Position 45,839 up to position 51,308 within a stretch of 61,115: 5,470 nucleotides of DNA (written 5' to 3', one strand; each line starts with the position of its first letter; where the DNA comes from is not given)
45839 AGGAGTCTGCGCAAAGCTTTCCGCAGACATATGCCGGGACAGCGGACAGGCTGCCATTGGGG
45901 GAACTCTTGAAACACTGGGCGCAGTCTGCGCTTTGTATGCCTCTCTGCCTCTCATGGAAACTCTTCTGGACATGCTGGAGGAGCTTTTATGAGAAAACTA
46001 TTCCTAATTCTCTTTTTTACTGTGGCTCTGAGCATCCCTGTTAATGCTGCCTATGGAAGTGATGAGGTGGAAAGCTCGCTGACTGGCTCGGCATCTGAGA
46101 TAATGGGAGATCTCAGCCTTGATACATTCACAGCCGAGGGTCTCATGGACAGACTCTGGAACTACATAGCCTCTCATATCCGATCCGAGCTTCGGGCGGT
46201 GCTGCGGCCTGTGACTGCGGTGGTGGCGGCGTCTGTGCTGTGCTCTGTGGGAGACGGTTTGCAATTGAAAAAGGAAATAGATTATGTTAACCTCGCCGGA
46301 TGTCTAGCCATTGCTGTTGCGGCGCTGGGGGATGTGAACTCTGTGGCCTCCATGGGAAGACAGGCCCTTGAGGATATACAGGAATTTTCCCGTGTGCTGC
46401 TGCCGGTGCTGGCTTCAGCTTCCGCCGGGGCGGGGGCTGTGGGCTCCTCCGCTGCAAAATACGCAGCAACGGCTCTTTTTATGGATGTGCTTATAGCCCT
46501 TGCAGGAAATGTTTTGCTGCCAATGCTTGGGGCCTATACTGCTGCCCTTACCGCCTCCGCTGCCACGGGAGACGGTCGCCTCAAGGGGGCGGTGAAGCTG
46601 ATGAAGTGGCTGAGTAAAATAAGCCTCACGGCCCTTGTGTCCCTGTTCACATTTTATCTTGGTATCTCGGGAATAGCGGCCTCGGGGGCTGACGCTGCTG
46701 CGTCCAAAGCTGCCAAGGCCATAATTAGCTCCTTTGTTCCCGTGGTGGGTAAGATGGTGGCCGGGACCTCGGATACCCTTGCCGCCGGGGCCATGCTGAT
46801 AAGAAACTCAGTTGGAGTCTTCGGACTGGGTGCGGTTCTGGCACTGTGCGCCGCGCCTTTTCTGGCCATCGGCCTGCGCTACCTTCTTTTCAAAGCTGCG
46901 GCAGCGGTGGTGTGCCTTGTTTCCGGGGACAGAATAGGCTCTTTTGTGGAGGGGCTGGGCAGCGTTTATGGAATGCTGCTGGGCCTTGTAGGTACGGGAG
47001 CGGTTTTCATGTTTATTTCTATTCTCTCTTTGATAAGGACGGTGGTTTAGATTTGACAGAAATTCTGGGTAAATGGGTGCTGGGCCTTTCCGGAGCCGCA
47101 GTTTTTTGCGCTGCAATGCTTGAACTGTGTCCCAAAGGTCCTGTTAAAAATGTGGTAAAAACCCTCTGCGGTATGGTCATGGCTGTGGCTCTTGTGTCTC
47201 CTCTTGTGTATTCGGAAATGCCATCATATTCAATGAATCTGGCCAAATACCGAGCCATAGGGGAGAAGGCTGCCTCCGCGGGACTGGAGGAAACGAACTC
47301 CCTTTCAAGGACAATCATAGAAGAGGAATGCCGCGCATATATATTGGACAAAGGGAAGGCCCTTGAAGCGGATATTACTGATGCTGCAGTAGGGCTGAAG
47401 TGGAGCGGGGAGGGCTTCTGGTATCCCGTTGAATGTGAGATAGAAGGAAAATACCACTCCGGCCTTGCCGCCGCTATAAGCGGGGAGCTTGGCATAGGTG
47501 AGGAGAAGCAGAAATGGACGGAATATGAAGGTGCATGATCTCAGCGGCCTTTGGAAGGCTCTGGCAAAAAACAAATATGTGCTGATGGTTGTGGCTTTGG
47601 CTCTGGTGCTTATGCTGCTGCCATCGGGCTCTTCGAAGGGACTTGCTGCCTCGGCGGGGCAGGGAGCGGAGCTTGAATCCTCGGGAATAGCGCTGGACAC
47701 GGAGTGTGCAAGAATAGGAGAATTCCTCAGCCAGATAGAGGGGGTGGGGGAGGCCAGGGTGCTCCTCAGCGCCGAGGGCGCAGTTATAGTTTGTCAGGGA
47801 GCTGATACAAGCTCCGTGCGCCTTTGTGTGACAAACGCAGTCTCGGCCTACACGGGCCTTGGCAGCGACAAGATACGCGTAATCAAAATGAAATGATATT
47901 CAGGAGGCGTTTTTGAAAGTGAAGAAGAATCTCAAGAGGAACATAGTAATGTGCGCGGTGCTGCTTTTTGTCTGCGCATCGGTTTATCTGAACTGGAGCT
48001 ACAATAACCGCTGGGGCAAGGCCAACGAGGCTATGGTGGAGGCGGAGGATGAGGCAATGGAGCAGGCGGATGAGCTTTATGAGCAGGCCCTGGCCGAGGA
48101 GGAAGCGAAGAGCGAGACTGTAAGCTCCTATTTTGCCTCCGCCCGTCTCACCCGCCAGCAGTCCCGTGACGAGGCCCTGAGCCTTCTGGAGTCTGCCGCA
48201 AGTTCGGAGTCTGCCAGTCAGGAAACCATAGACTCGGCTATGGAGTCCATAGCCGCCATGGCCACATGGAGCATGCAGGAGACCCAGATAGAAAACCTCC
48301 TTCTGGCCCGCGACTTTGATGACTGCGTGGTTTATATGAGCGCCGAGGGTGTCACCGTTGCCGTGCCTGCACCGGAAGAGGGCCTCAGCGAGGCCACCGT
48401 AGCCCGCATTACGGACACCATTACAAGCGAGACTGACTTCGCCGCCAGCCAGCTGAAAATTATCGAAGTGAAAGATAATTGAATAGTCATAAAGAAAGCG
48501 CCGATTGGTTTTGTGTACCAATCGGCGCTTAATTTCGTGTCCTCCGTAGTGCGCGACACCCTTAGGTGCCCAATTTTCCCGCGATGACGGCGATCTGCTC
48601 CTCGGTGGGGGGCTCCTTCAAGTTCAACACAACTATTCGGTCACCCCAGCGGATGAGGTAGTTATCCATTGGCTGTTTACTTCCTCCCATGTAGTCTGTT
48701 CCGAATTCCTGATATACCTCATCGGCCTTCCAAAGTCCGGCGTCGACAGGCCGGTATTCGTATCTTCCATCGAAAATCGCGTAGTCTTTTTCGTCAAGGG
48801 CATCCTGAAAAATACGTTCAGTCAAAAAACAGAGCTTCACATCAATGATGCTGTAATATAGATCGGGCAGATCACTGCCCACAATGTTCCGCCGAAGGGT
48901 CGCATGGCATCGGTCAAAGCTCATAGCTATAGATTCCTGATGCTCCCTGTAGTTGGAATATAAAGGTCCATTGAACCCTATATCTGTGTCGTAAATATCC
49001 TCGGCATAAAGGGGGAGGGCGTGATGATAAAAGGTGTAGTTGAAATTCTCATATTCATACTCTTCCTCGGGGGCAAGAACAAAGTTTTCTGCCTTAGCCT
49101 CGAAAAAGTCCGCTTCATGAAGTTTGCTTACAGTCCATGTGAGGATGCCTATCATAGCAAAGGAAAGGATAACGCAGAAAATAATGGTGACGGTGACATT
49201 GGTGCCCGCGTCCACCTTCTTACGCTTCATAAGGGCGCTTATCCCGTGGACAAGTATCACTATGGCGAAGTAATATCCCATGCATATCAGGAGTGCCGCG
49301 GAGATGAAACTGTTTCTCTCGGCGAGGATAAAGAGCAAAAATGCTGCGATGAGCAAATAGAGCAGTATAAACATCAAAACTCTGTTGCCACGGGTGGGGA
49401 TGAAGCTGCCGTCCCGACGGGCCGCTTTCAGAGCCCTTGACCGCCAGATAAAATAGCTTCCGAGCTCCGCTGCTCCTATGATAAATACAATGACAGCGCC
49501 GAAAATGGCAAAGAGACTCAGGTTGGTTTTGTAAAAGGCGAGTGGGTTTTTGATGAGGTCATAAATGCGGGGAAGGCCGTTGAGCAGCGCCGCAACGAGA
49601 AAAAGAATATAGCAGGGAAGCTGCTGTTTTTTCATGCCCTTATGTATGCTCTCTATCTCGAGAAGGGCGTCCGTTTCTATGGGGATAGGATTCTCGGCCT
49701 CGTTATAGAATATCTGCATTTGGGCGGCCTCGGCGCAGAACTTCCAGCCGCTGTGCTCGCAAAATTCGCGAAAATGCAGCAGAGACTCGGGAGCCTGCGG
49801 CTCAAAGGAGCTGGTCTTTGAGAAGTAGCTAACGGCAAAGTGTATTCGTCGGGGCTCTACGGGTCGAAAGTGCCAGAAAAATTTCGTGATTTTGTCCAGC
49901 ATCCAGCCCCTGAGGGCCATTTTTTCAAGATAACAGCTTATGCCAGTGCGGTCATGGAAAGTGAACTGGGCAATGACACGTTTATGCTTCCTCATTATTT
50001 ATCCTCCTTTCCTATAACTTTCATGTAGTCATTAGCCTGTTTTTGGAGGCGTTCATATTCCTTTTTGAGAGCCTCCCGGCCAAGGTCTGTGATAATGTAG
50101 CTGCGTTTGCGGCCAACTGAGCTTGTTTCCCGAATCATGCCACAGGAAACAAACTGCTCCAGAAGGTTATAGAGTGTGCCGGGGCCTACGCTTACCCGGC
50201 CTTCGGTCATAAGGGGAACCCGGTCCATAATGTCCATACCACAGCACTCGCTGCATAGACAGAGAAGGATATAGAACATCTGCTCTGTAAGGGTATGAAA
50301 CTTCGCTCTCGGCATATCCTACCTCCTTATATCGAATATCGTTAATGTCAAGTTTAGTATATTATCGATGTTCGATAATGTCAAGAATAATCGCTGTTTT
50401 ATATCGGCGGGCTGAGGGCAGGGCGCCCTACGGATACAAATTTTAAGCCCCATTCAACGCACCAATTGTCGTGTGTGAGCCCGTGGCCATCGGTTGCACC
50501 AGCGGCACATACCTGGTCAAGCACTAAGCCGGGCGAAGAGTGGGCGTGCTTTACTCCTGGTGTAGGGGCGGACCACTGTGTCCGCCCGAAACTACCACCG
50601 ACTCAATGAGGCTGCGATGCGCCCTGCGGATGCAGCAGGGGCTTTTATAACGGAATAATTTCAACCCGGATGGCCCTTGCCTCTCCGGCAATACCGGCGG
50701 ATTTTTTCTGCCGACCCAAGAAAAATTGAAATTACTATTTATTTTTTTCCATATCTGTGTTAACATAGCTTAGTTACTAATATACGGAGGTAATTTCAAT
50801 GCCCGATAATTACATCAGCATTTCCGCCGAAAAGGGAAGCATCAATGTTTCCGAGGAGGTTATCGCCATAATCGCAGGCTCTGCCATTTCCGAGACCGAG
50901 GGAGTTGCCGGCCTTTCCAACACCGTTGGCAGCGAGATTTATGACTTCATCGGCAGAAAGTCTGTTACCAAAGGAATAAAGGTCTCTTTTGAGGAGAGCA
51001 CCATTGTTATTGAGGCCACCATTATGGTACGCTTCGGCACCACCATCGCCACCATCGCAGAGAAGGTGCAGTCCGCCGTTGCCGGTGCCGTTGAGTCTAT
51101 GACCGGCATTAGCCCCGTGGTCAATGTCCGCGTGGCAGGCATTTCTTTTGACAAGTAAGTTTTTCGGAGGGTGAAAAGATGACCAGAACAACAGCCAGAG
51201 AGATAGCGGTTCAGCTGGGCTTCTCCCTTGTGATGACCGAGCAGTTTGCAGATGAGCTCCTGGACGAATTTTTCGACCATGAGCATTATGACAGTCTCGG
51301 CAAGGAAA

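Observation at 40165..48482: spoIIIA operon is split by an opposite-strand cassette between spoIIIAB and spoIIIAC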

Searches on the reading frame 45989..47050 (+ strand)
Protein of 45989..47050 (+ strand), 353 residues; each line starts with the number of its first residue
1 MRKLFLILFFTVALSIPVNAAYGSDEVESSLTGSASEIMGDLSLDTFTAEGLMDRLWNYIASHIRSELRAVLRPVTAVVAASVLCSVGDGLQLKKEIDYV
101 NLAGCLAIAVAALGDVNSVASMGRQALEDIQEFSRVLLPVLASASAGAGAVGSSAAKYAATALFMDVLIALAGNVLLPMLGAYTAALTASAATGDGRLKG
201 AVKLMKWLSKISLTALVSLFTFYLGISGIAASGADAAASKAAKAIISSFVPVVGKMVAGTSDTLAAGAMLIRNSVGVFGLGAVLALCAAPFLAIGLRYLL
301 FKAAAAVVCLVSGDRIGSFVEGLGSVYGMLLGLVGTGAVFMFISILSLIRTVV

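Call 3: search_protein_families(library=pfam, proteins=[window:45989-47050:+], max_evalue=0.01)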
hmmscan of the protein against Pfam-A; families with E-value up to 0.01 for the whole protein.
window:45989-47050:+ (353 aa): 1 family
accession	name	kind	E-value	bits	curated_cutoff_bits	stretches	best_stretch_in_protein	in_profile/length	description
PF09546.15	Spore_III_AE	-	1.4e-46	159.6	27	1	46-347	16-316/321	Stage III sporulation protein AE (spore_III_AE)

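Call 4: search_protein_families(library=ncbifam, proteins=[window:45989-47050:+], max_evalue=0.01)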
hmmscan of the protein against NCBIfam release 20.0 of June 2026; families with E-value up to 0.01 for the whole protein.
window:45989-47050:+ (353 aa): 1 family
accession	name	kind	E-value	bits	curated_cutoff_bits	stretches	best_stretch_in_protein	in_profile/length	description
TIGR02829.1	spore_III_AE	equivalog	9.3e-31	107.4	247.45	1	54-349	79-378/381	stage III sporulation protein AE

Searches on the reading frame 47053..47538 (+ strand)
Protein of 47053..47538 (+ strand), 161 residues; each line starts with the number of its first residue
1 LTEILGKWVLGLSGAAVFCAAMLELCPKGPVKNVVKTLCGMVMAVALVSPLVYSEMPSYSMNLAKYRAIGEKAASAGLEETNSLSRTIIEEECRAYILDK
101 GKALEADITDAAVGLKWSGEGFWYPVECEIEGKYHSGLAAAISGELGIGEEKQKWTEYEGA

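Call 63: search_protein_families(library=pfam, proteins=[window:47053-47538:+], max_evalue=0.01)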
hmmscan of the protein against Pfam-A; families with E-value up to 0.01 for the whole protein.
window:47053-47538:+ (161 aa): 0 families

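Call 66: search_solved_structures(query=A6, max_evalue=1)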
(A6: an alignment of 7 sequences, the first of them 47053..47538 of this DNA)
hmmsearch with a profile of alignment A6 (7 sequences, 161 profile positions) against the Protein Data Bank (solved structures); distinct sequences matched with E-value up to 1: 2.
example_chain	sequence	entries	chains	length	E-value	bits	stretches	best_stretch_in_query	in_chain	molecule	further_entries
2k6b_A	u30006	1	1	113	0.78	12.6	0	44-78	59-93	Programmed cell death protein 5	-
2cru_A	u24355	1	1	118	0.87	12.4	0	44-78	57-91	Programmed cell death protein 5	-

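Call 78: search_protein_families(library=ncbifam, proteins=[window:47053-47538:+], max_evalue=0.01)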
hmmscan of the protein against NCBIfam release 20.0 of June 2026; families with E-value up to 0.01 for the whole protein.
window:47053-47538:+ (161 aa): 1 family
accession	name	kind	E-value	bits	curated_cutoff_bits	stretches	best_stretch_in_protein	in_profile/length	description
TIGR02896.1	spore_III_AF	equivalog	0.00082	19.7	61.3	1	3-100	1-93/106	stage III sporulation protein AF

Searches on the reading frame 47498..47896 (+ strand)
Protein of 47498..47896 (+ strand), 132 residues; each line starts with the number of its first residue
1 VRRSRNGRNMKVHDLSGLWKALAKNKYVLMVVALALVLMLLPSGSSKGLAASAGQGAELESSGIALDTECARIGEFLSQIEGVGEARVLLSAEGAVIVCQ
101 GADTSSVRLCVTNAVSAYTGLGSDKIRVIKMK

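Call 3: search_protein_families(library=pfam, proteins=[window:47498-47896:+], max_evalue=0.01)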
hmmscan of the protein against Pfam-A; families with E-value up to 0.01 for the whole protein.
window:47498-47896:+ (132 aa): 0 families

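Call 4: search_protein_families(library=ncbifam, proteins=[window:47498-47896:+], max_evalue=0.01)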
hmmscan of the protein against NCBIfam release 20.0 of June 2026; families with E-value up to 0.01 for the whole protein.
window:47498-47896:+ (132 aa): 1 family
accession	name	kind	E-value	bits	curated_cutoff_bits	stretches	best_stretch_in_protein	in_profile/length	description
TIGR02830.1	spore_III_AG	equivalog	1.3e-05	24.6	147.7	1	93-132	147-186/186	stage III sporulation protein AG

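Call 63: search_protein_families(library=pfam, proteins=[window:47525-47896:+], max_evalue=0.01)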
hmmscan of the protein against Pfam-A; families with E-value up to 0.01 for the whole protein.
window:47525-47896:+ (123 aa): 0 families

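Call 67: search_solved_structures(query=A7, max_evalue=1)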
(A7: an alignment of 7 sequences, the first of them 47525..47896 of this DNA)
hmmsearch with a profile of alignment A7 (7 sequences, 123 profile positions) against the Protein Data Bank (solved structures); distinct sequences matched with E-value up to 1: 21.
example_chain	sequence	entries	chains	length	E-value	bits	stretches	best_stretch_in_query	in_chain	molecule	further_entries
1p6t_A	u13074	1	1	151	0.00011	25.1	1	48-96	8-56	Potential copper-transporting ATPase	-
2rml_A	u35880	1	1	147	0.00018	24.4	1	48-96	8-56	Copper-transporting P-type ATPase copA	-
1osd_A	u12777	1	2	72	0.021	17.8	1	45-109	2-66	hypothetical protein MerP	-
1opz_A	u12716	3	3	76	0.028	17.3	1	47-96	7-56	Potential copper-transporting ATPase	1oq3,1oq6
1cpz_A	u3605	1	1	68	0.067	16.1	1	49-100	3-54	Copper chaperone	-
1afi_A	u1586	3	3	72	0.27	14.2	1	45-109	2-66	MERP | MERCURIC TRANSPORT PROTEIN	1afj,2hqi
2xmw_A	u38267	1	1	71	0.3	14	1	46-98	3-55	CATION-TRANSPORTING ATPASE PACS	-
2gcf_A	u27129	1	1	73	0.32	13.9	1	46-98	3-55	Cation-transporting ATPase pacS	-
4a48_A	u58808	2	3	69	0.36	13.8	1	46-98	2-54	PROBABLE COPPER-TRANSPORTING ATPASE PACS | COPPER-TRANSPORTING ATPASE PACS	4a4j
2kkh_A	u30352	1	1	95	0.36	13.8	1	36-90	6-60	Putative heavy metal transporter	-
2rop_A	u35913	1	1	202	0.4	13.6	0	49-91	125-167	Copper-transporting ATPase 2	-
5wc3_A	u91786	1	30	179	0.53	13.2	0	84-119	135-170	SpoIIIAG, Stage III sporulation engulfment assemblyprotein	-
5nco_j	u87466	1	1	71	0.72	12.8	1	19-50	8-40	Protein-export membrane protein SecG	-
1mwy_A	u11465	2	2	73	0.78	12.7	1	51-99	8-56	ZntA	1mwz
7e6a_A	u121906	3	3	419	0.9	12.5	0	62-117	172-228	Cysteine desulfurase SufS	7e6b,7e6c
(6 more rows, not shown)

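Call 78: search_protein_families(library=ncbifam, proteins=[window:47525-47896:+], max_evalue=0.01)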
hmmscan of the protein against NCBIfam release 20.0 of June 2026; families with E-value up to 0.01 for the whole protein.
window:47525-47896:+ (123 aa): 1 family
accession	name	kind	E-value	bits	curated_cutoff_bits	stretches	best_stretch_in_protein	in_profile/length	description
TIGR02830.1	spore_III_AG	equivalog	9e-06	25.2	147.7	1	84-123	147-186/186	stage III sporulation protein AG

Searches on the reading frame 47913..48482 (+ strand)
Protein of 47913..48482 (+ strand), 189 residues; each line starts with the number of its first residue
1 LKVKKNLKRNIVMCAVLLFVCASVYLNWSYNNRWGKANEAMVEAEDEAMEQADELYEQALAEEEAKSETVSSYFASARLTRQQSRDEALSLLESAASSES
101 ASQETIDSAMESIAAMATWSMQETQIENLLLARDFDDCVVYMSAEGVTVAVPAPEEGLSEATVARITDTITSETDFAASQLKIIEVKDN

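Call 3: search_protein_families(library=pfam, proteins=[window:47913-48482:+], max_evalue=0.01)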
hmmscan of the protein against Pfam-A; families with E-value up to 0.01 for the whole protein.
window:47913-48482:+ (189 aa): 1 family
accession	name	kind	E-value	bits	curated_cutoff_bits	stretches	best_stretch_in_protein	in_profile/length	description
PF12685.13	SpoIIIAH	-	3.6e-36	125.3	30.6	1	8-183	1-191/191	SpoIIIAH-like protein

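Call 4: search_protein_families(library=ncbifam, proteins=[window:47913-48482:+], max_evalue=0.01)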
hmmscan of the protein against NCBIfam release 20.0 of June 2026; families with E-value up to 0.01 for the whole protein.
window:47913-48482:+ (189 aa): 0 families

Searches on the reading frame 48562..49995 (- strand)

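Call 63: search_protein_families(library=pfam, proteins=[window:48562-49995:-], max_evalue=0.01)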
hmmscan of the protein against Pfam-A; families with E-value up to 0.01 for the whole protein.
window:48562-49995:- (477 aa): 1 family
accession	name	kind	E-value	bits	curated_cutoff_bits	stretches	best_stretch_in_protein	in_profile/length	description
PF11193.13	DUF2812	-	6.3e-18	65.5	27.8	1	20-123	6-104/110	Protein of unknown function (DUF2812)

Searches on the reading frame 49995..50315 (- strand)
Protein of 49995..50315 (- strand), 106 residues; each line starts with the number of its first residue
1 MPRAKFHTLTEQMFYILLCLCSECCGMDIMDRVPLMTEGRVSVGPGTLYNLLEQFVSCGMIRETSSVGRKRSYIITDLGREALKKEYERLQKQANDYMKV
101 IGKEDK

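Call 63: search_protein_families(library=pfam, proteins=[window:49995-50315:-], max_evalue=0.01)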
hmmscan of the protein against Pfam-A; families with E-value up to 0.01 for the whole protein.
window:49995-50315:- (106 aa): 2 families
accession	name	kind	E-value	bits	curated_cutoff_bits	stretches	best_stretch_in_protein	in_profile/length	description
PF03551.20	PadR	-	8e-08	32.6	27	1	24-85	10-75/75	Transcriptional regulator PadR-like family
PF22194.2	F-93_WHD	-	0.0069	16.9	28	0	41-79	25-62/62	F-93, winged-helix domain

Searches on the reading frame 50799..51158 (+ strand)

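Call 63: search_protein_families(library=pfam, proteins=[window:50799-51158:+], max_evalue=0.01)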
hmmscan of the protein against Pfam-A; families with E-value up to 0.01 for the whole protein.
window:50799-51158:+ (119 aa): 1 family
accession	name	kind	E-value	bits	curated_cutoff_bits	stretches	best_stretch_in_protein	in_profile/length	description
PF03780.18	Asp23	-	6.4e-24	84.9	28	1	12-115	2-107/108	Asp23 family, cell envelope-related function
